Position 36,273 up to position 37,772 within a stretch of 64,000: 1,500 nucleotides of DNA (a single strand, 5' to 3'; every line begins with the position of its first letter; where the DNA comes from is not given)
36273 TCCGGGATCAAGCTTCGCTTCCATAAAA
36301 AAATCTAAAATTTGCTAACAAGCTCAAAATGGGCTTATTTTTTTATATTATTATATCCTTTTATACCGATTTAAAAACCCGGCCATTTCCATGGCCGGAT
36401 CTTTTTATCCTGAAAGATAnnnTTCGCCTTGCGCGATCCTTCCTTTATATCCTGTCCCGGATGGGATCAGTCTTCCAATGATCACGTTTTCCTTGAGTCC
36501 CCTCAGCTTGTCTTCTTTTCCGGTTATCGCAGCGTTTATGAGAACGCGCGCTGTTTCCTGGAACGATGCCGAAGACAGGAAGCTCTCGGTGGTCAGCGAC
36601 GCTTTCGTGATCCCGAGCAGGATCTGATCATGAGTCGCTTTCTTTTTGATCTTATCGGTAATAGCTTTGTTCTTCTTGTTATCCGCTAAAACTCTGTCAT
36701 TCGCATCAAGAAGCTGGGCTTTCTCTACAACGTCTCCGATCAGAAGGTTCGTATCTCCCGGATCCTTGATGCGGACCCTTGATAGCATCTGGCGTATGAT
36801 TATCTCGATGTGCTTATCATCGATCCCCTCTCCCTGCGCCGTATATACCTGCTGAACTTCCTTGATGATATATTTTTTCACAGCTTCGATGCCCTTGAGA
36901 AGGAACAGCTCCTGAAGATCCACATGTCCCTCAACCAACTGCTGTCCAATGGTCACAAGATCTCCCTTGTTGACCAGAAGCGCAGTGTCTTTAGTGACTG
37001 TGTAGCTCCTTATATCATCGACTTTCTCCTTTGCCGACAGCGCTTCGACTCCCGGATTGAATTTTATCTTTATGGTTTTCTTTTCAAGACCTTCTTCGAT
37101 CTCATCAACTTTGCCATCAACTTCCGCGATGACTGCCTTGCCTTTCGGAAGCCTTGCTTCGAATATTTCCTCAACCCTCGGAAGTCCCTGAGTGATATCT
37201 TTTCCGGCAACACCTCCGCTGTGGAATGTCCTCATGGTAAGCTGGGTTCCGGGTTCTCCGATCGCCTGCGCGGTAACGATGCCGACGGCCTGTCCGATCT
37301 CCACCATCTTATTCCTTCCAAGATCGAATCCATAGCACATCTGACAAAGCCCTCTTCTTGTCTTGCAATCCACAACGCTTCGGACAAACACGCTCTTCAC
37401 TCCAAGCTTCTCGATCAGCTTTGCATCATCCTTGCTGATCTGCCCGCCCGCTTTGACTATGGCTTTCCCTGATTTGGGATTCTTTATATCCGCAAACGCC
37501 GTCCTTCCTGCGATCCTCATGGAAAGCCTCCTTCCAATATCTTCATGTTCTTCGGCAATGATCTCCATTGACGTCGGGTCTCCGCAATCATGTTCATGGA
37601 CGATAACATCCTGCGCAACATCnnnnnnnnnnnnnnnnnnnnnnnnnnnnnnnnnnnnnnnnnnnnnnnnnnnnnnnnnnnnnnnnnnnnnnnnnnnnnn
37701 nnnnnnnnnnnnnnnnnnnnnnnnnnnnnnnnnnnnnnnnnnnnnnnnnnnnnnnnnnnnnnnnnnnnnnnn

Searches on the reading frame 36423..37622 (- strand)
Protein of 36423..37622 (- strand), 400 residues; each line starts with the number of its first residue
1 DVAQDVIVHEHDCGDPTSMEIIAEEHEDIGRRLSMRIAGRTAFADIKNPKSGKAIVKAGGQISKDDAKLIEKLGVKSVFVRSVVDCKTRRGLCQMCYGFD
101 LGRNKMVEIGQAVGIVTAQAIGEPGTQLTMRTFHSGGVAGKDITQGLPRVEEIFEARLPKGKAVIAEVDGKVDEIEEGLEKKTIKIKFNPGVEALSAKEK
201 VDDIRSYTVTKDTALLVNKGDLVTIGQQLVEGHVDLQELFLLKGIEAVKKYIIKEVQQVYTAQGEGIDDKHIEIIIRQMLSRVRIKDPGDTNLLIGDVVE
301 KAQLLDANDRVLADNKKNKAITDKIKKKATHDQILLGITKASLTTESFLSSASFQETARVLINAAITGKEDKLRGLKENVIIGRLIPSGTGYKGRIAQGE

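Call 64: find_homologous_proteins(query=window:36423-37622:-, max_evalue=1e-50)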
Query window:36423-37622:- (400 aa): 7969 proteins with E <= 1e-50 among 8000 candidates; the best 120 are listed.
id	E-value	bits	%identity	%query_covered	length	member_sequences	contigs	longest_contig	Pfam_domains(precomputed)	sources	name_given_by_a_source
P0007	1.2e-215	734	84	99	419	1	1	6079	PF04998.23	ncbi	-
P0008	1.6e-187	641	74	98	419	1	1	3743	PF04998.23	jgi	jgi:DNA-directed RNA polymerase subunit beta'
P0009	1.8e-179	615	72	98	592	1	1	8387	PF04998.23,PF04983.24,PF05000.23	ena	-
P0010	3.9e-171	587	72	98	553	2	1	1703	PF04998.23,PF05000.23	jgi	-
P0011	4.4e-133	462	59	98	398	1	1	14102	PF04998.23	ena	-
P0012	8.3e-132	458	58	98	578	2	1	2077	PF04998.23,PF04983.24,PF05000.23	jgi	-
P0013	1.1e-131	457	64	89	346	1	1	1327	PF04998.23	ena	-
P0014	1.1e-130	454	60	98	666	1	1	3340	PF04998.23,PF04983.24,PF05000.23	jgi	jgi:DNA-directed RNA polymerase subunit beta'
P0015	2.8e-130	453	56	99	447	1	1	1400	PF04998.23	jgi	jgi:DNA-directed RNA polymerase subunit beta'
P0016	2.9e-130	453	58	98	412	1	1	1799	PF04998.23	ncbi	-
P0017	3.4e-130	453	59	98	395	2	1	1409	PF04998.23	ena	-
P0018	5.1e-128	445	56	98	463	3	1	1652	PF04998.23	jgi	jgi:DNA-directed RNA polymerase subunit beta'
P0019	5.7e-128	445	59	98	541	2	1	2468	PF04998.23,PF05000.23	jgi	jgi:DNA-directed RNA polymerase subunit beta'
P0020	1.3e-127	444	58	98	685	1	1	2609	PF04998.23,PF04983.24,PF05000.23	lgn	-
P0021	2.8e-126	440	56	98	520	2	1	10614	PF04998.23,PF05000.23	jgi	jgi:DNA-directed RNA polymerase subunit beta'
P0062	1.7e-120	421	76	66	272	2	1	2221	PF04998.23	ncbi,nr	ncbi:MAG: DNA-directed RNA polymerase subunit beta', partial [Candidatus Pacebacteria bacterium]|nr:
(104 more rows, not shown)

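Call 65: find_encoding_contigs(protein=P0007, flank=6000, max_places=2)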
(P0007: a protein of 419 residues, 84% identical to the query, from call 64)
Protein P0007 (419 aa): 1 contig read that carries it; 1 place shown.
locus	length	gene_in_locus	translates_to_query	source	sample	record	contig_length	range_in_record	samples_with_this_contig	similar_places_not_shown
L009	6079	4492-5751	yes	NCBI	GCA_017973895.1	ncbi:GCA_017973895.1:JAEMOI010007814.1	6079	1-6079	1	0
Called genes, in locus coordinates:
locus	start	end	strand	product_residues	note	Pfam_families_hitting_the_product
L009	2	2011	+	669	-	?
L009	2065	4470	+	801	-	PF04997:RNA_pol_Rpb1_1, PF00623:RNA_pol_Rpb1_2, PF04983:RNA_pol_Rpb1_3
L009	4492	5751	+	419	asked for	PF04998:RNA_pol_Rpb1_5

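Call 66: find_encoding_contigs(protein=P0008, flank=6000, max_places=2)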
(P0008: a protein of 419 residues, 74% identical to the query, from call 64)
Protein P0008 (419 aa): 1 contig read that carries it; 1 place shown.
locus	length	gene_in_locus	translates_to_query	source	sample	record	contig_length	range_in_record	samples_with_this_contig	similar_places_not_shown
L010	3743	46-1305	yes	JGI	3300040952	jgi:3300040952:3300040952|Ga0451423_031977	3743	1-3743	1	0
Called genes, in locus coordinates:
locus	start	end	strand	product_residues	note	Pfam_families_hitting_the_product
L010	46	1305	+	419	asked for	PF04998:RNA_pol_Rpb1_5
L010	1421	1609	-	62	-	-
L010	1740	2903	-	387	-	PF00005:ABC_tran, PF12848:ABC_tran_Xtn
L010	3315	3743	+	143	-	?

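Call 67: find_encoding_contigs(protein=P0009, flank=8000, max_places=2)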
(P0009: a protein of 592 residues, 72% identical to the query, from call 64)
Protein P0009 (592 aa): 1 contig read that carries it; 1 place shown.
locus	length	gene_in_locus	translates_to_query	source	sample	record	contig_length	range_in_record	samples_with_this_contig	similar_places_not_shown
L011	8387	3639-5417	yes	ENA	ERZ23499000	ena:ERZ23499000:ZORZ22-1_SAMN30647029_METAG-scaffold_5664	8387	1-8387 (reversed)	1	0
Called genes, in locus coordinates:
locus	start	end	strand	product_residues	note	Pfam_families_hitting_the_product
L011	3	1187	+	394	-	?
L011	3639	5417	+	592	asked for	PF04983:RNA_pol_Rpb1_3 (weak), PF05000:RNA_pol_Rpb1_4 (weak), PF04998:RNA_pol_Rpb1_5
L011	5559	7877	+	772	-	PF13491:FtsK_4TM, PF17854:FtsK_alpha, PF01580:FtsK_SpoIIIE, PF09397:FtsK_gamma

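Call 68: find_encoding_contigs(protein=P0062, flank=6000, max_places=2)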
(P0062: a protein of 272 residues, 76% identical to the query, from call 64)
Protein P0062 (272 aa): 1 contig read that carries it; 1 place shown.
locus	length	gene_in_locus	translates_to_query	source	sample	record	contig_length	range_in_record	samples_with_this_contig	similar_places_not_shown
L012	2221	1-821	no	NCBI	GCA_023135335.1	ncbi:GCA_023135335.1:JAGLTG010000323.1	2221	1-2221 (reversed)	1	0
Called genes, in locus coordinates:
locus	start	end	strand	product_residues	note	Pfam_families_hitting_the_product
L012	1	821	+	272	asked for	PF04998:RNA_pol_Rpb1_5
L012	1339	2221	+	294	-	PF13491:FtsK_4TM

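Call 69: find_encoding_contigs(protein=P0011, flank=10000, max_places=2)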
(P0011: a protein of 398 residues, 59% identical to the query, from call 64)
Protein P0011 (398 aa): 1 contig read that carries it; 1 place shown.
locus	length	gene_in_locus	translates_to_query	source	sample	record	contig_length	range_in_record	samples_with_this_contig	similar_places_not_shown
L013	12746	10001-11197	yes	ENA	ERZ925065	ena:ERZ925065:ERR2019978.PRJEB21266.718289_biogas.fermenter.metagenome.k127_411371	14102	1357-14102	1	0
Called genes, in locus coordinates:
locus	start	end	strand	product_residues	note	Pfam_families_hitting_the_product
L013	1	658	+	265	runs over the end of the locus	PF01510:Amidase_2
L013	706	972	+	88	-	-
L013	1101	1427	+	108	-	-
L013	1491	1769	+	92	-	-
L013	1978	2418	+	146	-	-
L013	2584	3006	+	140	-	-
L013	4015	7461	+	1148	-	PF04563:RNA_pol_Rpb2_1, PF04561:RNA_pol_Rpb2_2, PF04565:RNA_pol_Rpb2_3, PF10385:RNA_pol_Rpb2_45, PF00562:RNA_pol_Rpb2_6, PF04560:RNA_pol_Rpb2_7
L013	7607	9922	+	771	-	PF04997:RNA_pol_Rpb1_1, PF00623:RNA_pol_Rpb1_2, PF04983:RNA_pol_Rpb1_3, PF05000:RNA_pol_Rpb1_4 (weak)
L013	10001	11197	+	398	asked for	PF04998:RNA_pol_Rpb1_5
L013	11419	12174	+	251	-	PF01797:Y1_Tnp (weak)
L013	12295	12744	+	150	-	?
